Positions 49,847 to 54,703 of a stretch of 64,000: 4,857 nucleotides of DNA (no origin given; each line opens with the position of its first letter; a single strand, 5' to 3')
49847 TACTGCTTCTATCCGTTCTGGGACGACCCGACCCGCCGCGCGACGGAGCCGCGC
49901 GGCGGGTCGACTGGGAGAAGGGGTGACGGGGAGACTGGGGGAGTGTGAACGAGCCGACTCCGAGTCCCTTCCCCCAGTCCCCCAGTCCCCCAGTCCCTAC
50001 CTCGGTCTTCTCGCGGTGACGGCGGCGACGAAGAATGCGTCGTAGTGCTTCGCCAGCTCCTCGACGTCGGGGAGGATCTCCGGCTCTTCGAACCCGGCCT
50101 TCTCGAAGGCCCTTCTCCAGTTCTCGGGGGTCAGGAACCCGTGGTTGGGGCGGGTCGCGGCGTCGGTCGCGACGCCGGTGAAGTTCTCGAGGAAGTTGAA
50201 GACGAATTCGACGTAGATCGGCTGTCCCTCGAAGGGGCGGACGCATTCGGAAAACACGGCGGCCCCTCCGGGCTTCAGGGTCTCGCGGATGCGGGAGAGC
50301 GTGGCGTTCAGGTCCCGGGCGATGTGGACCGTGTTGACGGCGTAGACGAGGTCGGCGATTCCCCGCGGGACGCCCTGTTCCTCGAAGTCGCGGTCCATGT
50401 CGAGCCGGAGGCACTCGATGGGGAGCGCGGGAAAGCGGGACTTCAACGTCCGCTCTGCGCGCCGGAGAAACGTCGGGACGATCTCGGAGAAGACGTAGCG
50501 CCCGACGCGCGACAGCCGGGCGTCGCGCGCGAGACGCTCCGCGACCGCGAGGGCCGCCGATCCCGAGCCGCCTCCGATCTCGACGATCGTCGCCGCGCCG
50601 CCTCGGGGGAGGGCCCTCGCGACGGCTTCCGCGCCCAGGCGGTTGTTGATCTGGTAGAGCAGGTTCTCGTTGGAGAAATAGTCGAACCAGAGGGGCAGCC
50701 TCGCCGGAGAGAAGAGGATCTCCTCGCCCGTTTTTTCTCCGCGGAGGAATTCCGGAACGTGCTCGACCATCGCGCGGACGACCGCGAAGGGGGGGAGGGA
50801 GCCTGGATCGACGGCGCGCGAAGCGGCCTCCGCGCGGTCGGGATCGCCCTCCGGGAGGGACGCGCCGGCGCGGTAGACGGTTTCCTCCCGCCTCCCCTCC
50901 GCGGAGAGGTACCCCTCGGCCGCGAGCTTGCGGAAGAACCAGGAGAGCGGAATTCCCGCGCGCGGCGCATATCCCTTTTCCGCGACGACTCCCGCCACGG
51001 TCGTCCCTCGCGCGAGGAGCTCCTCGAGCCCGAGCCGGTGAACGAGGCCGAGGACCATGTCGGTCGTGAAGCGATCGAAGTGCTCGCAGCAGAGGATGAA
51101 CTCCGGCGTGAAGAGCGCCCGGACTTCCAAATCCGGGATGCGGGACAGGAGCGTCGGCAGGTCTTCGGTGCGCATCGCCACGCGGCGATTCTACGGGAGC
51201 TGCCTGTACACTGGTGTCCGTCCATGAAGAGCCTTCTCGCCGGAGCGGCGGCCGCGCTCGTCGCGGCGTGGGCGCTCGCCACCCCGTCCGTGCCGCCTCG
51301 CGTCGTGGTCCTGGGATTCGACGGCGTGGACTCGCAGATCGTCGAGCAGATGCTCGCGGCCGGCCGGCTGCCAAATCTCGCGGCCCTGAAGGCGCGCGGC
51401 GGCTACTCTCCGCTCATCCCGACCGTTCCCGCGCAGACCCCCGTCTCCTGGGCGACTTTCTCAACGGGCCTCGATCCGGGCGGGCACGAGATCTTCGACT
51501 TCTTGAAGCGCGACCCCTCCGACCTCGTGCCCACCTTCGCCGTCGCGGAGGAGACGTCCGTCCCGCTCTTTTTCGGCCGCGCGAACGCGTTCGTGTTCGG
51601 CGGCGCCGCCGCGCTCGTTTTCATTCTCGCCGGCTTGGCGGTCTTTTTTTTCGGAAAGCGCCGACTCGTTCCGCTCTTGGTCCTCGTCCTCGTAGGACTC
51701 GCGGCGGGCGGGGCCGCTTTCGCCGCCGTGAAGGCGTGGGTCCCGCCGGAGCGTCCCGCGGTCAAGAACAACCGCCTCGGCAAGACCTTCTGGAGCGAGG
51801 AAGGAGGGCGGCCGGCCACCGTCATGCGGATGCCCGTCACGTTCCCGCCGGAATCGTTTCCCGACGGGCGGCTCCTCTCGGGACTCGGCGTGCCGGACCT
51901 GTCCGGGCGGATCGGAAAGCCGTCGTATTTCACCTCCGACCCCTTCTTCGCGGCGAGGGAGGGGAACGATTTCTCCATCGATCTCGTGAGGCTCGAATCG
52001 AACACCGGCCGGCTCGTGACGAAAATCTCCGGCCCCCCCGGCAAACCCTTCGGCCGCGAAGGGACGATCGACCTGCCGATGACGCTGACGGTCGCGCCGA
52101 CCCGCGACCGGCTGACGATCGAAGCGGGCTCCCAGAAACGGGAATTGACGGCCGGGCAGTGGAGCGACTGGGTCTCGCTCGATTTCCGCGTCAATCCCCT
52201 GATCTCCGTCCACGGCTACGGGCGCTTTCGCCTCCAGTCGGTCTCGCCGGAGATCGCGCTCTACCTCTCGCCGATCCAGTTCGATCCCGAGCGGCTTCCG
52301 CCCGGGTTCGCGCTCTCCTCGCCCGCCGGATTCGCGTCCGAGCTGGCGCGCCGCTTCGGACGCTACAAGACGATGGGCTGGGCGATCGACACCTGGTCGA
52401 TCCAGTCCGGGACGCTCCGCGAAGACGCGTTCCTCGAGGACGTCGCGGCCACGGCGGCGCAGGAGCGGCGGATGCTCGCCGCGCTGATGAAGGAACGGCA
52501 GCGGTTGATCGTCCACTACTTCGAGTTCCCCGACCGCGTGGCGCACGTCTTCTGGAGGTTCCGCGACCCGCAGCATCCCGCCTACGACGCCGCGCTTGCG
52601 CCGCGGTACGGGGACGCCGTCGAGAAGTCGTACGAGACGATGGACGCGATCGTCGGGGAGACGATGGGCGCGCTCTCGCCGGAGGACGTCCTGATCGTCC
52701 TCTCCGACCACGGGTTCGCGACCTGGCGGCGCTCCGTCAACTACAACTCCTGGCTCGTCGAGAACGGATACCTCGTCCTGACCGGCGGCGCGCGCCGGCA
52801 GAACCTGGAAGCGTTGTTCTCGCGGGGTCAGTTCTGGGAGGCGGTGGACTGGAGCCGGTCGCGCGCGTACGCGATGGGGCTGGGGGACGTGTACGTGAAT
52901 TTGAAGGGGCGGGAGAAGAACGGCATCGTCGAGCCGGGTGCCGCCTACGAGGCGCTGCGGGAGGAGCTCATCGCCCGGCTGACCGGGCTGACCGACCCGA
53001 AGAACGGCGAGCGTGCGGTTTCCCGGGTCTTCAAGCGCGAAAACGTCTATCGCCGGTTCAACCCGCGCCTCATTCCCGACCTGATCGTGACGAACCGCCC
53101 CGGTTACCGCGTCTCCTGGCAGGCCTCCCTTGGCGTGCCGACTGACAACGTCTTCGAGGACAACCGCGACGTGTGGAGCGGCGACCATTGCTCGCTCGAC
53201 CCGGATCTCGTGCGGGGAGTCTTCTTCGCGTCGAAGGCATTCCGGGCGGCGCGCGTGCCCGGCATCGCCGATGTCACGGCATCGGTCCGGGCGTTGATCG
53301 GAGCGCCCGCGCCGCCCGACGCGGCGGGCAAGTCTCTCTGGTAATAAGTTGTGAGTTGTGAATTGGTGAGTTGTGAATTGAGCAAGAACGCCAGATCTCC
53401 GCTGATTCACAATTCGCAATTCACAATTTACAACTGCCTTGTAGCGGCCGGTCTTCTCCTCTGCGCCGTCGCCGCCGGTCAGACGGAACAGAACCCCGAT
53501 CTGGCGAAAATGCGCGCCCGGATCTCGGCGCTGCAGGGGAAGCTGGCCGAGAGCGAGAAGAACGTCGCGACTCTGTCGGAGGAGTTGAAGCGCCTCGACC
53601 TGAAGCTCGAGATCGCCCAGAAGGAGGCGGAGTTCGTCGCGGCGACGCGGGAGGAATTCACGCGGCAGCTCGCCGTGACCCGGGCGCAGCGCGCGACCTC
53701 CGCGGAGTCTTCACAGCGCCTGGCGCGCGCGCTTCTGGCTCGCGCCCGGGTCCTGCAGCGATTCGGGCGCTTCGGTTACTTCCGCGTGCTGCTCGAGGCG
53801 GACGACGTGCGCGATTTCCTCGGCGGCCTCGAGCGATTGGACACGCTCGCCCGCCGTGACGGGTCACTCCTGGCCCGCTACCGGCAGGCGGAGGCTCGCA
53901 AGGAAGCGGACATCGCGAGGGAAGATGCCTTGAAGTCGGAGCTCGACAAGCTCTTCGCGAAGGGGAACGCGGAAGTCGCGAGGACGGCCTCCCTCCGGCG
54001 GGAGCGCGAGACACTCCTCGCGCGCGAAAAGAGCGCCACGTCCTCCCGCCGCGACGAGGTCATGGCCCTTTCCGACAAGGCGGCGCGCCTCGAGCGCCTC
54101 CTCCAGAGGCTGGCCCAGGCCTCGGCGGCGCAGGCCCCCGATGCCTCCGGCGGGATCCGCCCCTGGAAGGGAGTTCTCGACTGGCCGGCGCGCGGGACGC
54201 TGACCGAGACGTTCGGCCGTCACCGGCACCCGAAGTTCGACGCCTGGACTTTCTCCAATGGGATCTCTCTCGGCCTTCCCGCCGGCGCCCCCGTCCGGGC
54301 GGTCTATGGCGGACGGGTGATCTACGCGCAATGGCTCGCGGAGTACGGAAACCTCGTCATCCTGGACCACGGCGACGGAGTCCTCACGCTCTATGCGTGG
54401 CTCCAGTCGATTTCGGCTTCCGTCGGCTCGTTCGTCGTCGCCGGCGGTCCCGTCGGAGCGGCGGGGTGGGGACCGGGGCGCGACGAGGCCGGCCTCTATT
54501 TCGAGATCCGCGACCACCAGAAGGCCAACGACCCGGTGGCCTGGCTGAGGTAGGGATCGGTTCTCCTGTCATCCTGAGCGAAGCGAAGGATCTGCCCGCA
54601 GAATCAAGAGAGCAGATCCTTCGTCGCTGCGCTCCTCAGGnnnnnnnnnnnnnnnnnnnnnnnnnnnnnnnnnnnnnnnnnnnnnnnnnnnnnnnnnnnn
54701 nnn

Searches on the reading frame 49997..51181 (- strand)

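Call 51: search_protein_families(library=pfam, proteins=[window:49997-51181:-])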
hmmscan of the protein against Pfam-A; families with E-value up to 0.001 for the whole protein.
window:49997-51181:- (394 aa): 5 families
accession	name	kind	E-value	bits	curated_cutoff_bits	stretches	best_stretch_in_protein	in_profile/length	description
PF08242.18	Methyltransf_12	-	1.5e-10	42.1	30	1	200-306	1-96/98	Methyltransferase domain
PF13489.12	Methyltransf_23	-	2e-09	37.8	27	1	184-365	10-160/164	Methyltransferase domain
PF13649.12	Methyltransf_25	-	6e-07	30.5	27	1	199-306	1-97/97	Methyltransferase domain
PF08241.18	Methyltransf_11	-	1.5e-06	29.2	21.2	1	201-310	2-95/95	Methyltransferase domain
PF13847.12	Methyltransf_31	-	1.1e-05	25.6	27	1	197-315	5-116/145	Methyltransferase domain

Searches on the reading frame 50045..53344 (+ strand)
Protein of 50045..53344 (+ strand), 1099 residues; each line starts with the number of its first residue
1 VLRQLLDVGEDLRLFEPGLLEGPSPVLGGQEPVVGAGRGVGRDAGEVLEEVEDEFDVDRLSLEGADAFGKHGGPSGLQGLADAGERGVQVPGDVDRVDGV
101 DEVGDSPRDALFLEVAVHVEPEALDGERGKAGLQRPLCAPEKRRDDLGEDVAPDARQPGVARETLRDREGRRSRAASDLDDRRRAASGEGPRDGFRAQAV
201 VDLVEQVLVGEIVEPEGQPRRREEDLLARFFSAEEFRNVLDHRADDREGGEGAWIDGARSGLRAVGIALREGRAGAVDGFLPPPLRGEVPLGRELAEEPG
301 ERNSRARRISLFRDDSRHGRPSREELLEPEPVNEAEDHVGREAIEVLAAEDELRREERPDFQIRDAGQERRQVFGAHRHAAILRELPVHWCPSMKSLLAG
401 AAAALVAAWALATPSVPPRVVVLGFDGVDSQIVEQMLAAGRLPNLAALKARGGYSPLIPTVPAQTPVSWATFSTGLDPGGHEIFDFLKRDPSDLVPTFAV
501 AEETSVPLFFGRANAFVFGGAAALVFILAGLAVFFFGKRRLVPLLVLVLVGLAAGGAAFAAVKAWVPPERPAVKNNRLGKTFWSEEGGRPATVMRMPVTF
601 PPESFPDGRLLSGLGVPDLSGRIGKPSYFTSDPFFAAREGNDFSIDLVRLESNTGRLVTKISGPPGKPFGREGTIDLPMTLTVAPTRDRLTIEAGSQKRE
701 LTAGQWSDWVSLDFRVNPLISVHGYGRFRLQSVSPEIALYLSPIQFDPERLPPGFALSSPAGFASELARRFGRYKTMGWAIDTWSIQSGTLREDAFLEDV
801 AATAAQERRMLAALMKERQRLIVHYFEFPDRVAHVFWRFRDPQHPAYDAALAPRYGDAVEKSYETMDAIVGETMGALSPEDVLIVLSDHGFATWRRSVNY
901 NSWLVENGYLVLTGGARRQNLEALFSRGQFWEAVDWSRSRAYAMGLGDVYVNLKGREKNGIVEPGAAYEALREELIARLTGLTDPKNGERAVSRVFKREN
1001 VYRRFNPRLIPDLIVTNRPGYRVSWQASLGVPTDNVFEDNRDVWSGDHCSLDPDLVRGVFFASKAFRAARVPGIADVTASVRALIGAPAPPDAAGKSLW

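Call 51: search_protein_families(library=pfam, proteins=[window:50045-53344:+])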
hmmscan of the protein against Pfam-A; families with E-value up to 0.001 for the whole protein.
window:50045-53344:+ (1099 aa): 1 family
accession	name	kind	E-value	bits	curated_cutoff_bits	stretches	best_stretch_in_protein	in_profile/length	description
PF01663.27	Phosphodiest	-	2.3e-33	116.7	23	2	802-1024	150-324/342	Type I phosphodiesterase / nucleotide pyrophosphatase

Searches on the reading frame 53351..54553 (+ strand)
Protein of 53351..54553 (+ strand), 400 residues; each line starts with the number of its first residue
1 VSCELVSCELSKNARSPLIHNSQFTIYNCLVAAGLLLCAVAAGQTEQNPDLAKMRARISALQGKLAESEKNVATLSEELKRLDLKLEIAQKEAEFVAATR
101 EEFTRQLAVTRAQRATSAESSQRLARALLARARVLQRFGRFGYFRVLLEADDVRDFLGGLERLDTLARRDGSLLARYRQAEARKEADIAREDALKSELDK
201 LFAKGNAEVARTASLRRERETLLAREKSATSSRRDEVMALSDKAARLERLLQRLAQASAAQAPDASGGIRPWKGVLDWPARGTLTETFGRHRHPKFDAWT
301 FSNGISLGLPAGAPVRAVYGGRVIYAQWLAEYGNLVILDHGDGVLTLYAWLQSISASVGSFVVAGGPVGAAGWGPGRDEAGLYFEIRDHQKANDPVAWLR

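Call 51: search_protein_families(library=pfam, proteins=[window:53351-54553:+])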
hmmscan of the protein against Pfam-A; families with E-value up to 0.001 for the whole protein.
window:53351-54553:+ (400 aa): 2 families
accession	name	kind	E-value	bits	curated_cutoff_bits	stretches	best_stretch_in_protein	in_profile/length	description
PF01551.29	Peptidase_M23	-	9.5e-22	77.4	28.7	1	301-395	2-96/96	Peptidase family M23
PF24568.1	CC_PcsB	-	0.00095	19.4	27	0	127-181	14-69/75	Peptidoglycan hydrolase PcsB, coiled-coil domain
